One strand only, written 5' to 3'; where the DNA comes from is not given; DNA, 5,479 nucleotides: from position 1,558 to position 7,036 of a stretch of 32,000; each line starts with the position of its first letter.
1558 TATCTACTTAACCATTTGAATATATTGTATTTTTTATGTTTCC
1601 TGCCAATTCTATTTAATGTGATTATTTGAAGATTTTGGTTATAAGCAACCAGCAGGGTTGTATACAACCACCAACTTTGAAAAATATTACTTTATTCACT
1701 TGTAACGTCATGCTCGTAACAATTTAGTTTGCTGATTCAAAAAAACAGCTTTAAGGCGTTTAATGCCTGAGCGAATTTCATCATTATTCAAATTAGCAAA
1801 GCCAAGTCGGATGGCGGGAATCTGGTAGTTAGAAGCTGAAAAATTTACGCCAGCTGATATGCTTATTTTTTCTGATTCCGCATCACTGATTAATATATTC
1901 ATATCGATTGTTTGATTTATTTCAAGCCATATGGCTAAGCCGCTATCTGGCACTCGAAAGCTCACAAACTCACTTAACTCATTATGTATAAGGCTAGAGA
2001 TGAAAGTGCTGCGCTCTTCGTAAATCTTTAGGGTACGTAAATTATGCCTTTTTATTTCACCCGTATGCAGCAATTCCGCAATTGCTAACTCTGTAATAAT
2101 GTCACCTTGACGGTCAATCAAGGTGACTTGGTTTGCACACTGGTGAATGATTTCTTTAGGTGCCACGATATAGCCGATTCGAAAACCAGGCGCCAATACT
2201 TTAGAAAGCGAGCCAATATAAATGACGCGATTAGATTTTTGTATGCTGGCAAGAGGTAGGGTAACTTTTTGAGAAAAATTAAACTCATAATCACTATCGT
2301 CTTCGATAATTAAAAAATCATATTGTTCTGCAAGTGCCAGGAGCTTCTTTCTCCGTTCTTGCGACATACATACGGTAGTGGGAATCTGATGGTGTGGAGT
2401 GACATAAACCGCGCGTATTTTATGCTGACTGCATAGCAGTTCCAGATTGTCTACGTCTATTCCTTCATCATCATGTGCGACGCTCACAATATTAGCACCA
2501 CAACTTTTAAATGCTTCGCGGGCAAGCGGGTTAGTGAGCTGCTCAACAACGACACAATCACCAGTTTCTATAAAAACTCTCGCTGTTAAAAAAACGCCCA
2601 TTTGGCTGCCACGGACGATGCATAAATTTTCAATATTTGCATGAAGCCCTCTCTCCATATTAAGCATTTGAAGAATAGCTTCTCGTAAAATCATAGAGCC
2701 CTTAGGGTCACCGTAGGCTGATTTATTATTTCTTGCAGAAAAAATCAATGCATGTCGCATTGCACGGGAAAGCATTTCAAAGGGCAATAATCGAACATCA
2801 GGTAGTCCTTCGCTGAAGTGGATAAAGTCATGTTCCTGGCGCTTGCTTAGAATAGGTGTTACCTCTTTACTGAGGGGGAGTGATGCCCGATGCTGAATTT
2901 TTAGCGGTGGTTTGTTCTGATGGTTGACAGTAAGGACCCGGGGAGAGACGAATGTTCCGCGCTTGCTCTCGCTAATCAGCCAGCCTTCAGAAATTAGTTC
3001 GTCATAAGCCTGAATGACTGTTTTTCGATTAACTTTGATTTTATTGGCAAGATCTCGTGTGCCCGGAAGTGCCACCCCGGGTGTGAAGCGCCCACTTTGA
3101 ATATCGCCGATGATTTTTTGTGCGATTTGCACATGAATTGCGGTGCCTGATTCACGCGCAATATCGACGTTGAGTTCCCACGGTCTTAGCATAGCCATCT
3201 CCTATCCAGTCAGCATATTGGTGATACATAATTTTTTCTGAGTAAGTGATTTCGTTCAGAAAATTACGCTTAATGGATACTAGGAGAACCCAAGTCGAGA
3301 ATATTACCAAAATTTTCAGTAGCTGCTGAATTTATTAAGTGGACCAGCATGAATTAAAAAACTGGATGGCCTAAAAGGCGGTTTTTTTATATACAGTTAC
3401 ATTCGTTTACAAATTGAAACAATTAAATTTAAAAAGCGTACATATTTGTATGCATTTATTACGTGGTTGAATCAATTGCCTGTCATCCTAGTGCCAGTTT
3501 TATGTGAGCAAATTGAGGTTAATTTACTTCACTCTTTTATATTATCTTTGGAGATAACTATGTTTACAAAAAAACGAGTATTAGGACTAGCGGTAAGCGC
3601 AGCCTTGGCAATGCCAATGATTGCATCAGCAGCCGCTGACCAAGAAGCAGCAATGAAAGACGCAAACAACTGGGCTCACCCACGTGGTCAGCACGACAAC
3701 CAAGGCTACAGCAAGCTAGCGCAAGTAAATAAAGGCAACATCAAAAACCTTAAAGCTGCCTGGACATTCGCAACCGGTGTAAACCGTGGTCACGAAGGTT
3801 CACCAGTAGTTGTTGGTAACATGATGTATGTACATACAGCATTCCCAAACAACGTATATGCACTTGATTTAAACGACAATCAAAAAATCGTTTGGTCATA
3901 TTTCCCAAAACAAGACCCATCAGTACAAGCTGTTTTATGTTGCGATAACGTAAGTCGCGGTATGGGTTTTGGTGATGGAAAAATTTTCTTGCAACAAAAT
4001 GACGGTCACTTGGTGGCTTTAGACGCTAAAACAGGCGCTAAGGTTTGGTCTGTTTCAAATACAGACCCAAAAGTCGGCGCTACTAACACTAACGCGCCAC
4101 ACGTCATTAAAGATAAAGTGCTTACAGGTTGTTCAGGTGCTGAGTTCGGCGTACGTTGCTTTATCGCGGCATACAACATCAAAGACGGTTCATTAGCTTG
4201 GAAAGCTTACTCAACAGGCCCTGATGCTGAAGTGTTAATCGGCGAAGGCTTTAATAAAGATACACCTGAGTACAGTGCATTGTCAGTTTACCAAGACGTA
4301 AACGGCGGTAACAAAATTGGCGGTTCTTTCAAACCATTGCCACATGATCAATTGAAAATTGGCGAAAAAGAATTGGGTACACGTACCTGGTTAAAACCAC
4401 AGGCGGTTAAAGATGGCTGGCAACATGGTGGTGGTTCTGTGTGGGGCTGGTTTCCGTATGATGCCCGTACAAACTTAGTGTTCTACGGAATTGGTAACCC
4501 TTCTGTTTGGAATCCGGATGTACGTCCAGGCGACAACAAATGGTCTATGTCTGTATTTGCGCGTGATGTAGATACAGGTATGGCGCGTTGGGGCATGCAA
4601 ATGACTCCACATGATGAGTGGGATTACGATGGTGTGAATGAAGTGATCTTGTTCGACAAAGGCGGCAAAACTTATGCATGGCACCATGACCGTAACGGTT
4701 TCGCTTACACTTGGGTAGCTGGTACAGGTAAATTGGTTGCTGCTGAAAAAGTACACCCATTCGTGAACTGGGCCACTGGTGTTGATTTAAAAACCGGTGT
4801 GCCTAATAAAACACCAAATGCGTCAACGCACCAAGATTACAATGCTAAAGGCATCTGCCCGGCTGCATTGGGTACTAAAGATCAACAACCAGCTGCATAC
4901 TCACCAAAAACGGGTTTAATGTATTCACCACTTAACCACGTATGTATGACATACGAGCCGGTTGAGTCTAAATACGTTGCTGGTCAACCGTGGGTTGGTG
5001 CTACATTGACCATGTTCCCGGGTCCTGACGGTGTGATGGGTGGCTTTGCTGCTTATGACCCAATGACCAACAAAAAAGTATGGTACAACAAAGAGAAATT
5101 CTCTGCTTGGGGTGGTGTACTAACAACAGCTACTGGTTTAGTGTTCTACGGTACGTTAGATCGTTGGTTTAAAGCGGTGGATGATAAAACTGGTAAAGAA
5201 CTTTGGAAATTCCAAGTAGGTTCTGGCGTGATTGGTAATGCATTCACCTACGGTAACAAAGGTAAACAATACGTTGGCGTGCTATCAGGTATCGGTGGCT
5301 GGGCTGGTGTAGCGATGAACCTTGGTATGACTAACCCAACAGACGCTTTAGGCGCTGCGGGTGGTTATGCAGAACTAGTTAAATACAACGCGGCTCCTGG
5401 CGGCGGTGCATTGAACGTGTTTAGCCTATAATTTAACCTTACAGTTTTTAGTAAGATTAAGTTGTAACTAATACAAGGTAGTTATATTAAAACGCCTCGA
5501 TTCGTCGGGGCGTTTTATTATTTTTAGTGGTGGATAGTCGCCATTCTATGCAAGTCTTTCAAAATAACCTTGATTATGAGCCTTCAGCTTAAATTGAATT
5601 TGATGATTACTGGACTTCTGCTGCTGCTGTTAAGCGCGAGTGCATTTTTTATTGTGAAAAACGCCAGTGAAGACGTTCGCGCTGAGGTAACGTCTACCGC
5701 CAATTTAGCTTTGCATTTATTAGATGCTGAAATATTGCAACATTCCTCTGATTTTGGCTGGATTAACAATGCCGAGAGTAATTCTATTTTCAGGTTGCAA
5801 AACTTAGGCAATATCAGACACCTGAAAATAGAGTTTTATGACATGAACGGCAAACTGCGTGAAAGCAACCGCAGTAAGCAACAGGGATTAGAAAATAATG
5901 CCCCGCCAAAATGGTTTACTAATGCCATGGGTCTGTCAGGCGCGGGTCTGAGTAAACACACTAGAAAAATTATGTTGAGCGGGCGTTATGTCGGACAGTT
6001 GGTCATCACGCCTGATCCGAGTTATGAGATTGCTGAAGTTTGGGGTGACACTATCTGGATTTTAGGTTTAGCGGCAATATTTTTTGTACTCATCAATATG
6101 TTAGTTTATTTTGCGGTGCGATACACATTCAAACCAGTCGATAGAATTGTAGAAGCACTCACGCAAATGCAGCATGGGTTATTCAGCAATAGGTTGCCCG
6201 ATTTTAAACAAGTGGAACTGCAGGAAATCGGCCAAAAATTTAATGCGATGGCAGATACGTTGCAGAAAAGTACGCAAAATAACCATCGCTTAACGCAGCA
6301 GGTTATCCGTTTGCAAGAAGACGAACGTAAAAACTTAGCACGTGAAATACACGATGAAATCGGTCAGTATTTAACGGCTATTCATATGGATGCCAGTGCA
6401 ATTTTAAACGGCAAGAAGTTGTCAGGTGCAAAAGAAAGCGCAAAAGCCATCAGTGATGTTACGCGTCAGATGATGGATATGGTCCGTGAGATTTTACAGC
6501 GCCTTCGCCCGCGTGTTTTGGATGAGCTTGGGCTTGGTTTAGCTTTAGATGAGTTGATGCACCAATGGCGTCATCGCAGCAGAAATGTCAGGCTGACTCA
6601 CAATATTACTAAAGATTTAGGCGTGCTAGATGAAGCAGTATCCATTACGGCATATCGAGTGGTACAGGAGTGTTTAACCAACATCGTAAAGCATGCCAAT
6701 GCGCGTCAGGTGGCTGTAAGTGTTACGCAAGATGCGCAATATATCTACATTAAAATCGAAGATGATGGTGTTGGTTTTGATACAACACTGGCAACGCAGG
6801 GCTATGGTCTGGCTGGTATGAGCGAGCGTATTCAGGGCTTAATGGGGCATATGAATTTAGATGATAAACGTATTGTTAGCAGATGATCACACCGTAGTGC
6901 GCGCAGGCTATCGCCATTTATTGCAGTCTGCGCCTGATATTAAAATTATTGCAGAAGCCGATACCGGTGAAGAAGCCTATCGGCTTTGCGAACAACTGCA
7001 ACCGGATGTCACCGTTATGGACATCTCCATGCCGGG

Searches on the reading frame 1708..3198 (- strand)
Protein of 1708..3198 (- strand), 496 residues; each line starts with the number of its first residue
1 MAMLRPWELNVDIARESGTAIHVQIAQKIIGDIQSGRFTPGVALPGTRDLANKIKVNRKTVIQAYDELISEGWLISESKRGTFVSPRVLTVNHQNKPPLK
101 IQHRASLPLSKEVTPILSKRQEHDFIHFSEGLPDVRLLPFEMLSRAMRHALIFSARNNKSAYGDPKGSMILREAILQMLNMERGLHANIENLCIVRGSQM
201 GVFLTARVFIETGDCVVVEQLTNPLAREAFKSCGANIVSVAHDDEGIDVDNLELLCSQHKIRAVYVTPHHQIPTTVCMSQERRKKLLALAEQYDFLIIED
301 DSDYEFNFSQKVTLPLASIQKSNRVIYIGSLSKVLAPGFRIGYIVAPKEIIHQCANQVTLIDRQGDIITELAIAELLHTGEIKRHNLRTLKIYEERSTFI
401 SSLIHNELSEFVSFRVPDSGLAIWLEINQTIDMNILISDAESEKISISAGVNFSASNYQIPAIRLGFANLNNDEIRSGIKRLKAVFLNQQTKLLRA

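Call 8: search_protein_families(library=pfam, proteins=[window:1708-3198:-], max_evalue=0.001)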
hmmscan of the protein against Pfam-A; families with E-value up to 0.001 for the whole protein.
window:1708-3198:- (496 aa): 4 families
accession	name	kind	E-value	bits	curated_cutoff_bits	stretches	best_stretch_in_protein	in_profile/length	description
PF00155.27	Aminotran_1_2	-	3.7e-21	76.1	19.7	1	141-482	20-361/361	Aminotransferase class I and II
PF00392.27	GntR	-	7e-16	58.1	27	1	24-84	4-64/64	Bacterial regulatory proteins, gntR family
PF12897.13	Asp_aminotransf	-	0.00012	21.5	27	1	232-355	143-274/421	Aspartate amino-transferase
PF13730.12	HTH_36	-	0.00049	20.3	25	0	43-74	24-55/55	Helix-turn-helix domain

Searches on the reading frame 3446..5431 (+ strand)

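Call 8: search_protein_families(library=pfam, proteins=[window:3446-5431:+], max_evalue=0.001)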
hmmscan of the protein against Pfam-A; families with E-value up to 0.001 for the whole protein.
window:3446-5431:+ (661 aa): 3 families
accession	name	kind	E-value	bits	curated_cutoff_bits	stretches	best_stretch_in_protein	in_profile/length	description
PF01011.28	PQQ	-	7.8e-45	154.1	26.7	3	76-253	1-205/595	Glucose/ethanol/alcohol dehydrogenase, beta-propeller domain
PF13360.13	PQQ_2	-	7.1e-17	62.3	27.6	1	105-259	16-149/233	Outer membrane protein assembly factor BamB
PF13570.13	Beta-prop_ACSF4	-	6.4e-07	29.5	133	0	99-211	78-179/329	Beta-alanine-activating enzyme, beta-propeller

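Call 81: search_protein_families(library=ncbifam, proteins=[window:3446-5431:+], max_evalue=0.00001)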
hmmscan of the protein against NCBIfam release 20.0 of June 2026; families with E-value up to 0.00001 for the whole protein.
window:3446-5431:+ (661 aa): 5 families
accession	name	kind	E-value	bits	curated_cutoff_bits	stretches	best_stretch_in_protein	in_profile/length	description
TIGR03075.1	PQQ_enz_alc_DH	subfamily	4.6e-185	616.2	480.05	2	304-618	213-530/530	PQQ-dependent dehydrogenase, methanol/ethanol family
TIGR04528.1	acido_non_PQQ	subfamily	2.6e-76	257.4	650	2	309-614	187-484/493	acido-empty-quinoprotein group A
TIGR03074.1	PQQ_membr_DH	subfamily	1e-36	126.2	832.65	3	61-277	142-396/783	membrane-bound PQQ-dependent dehydrogenase, glucose/quinate/shikimate family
TIGR03300.1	assembly_YfgL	equivalog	1.7e-14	53.3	285.2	1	177-254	145-216/377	outer membrane protein assembly factor BamB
NF008351.0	PRK11138.1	equivalog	4.5e-09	35.3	423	1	119-258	64-190/394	outer membrane protein assembly factor BamB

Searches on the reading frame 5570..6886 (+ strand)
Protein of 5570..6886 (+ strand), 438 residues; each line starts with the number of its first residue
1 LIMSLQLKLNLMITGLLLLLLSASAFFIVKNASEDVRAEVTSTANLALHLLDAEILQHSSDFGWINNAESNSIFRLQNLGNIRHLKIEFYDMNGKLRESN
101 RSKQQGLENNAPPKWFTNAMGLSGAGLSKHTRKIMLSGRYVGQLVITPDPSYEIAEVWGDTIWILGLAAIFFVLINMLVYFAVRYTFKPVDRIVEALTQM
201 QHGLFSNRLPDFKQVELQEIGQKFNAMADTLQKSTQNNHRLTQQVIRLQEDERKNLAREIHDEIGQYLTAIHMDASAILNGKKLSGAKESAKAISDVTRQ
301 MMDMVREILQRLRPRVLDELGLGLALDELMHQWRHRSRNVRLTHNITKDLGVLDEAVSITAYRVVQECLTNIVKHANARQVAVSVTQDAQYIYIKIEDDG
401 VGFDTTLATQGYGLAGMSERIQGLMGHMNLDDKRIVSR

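Call 8: search_protein_families(library=pfam, proteins=[window:5570-6886:+], max_evalue=0.001)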
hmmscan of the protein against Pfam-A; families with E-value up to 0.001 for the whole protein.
window:5570-6886:+ (438 aa): 5 families
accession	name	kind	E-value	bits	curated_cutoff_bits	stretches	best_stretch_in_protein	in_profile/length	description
PF07730.19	HisKA_3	-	4e-15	56.5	24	1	252-317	1-68/68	Histidine kinase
PF02518.31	HATPase_c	-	3.1e-08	34.5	26.4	1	359-426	4-88/111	Histidine kinase-, DNA gyrase B-, and HSP90-like ATPase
PF00672.30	HAMP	-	1.2e-07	32.3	25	1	182-232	2-52/53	HAMP domain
PF16448.10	LapD_MoxY_N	-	8e-07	29.4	25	1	29-158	5-124/124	LapD/MoxY periplasmic domain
PF13581.12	HATPase_c_2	-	9.8e-05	22.8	27.4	1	364-407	35-83/127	Histidine kinase-like ATPase domain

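Call 81: search_protein_families(library=ncbifam, proteins=[window:5570-6886:+], max_evalue=0.00001)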
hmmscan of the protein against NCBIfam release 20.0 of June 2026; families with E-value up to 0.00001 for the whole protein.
window:5570-6886:+ (438 aa): 21 families
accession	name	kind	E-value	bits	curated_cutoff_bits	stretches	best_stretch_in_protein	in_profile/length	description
NF008649.0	PRK11644.1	equivalog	2.2e-51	175.2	408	1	222-431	273-483/499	signal transduction histidine-protein kinase/phosphatase UhpB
NF052443.1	SensHisKinMctS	equivalog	3.1e-33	114.8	700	1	237-431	235-434/457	two-component system sensor histidine kinase MctS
NF008184.0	PRK10935.1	equivalog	9.5e-28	97.1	553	2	238-432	351-545/565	nitrate/nitrite two-component system sensor histidine kinase NarQ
NF052531.1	Strep_LiaS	equivalog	1.5e-26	93.4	450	1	165-430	54-311/328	envelope stress sensor histidine kinase LiaS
NF007896.0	PRK10600.1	equivalog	7.3e-24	84.3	578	1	242-432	382-571/598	nitrate/nitrite two-component system sensor histidine kinase NarX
NF047786.1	his_kin_MadS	equivalog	4.3e-13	49.2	500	1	235-429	214-418/434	MadS family sensor histidine kinase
TIGR01386.1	cztS_silS_copS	subfamily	9.3e-13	47.9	292.55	1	3-236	2-239/457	heavy metal sensor histidine kinase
NF040691.1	MtrAB_MtrB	equivalog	3.8e-12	46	450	0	168-243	194-269/507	MtrAB system histidine kinase MtrB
NF012226.0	AdeS_HK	equivalog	1.1e-09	38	500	0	160-239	58-139/353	two-component sensor histidine kinase AdeS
NF011874.0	PRK15347.1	equivalog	2.9e-08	32.3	852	1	162-271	296-405/921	two component system sensor kinase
NF007837.0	PRK10549.1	equivalog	4.6e-08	32.2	603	1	161-239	165-241/466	envelope stress sensor histidine kinase BaeS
NF007898.0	PRK10604.1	equivalog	5.5e-08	32.4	478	1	167-406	139-364/433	two-component system sensor histidine kinase RstB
NF038263.1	prot_phos_SiaA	equivalog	1.2e-07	30.7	700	1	164-286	312-433/658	biofilm regulation protein phosphatase SiaA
NF007004.0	PRK09467.1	equivalog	1.8e-07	30.4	415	1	169-405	164-378/440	two-component system sensor histidine kinase EnvZ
NF012163.2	BaeS_SmeS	equivalog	3.7e-07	29.4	500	1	131-239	129-241/457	sensor histidine kinase efflux regulator BaeS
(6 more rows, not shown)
